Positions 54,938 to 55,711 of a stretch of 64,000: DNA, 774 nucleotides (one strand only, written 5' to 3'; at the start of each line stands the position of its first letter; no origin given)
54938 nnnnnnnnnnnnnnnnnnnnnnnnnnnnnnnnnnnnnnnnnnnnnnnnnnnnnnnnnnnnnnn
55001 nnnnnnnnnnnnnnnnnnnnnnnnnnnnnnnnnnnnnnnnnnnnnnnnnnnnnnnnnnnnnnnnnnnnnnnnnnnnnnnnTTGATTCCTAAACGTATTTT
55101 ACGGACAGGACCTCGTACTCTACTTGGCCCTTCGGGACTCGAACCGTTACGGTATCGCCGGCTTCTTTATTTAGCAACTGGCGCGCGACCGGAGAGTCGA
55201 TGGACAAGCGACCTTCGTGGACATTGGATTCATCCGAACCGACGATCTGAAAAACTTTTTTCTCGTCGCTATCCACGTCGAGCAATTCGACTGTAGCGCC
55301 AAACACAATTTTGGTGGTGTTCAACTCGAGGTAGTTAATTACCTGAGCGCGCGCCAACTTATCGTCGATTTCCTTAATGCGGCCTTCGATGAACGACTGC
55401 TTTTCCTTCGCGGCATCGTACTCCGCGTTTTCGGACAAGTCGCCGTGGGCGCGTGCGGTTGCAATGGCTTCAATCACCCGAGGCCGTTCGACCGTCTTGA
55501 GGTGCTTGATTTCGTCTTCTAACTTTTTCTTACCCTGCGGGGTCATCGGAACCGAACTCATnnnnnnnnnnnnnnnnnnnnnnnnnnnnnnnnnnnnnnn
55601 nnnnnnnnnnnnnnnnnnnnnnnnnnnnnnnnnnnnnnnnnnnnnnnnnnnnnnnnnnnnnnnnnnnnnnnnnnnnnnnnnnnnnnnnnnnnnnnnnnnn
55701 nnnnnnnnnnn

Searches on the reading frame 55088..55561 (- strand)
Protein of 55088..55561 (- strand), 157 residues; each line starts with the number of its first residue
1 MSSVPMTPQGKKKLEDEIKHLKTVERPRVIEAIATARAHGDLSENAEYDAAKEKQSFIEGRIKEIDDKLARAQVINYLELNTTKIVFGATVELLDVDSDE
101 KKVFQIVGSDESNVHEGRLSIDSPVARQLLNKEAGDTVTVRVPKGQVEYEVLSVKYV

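Call 26: search_protein_families(library=pfam, proteins=[window:55088-55561:-])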
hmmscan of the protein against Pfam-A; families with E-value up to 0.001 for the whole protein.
window:55088-55561:- (157 aa): 2 families
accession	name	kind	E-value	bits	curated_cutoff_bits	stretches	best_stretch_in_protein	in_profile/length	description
PF03449.20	GreA_GreB_N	-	3.4e-33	114.1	24.5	1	4-74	1-71/71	Transcription elongation factor, N-terminal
PF01272.25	GreA_GreB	-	5.7e-27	94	26.9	1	82-156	3-77/77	Transcription elongation factor, GreA/GreB, C-term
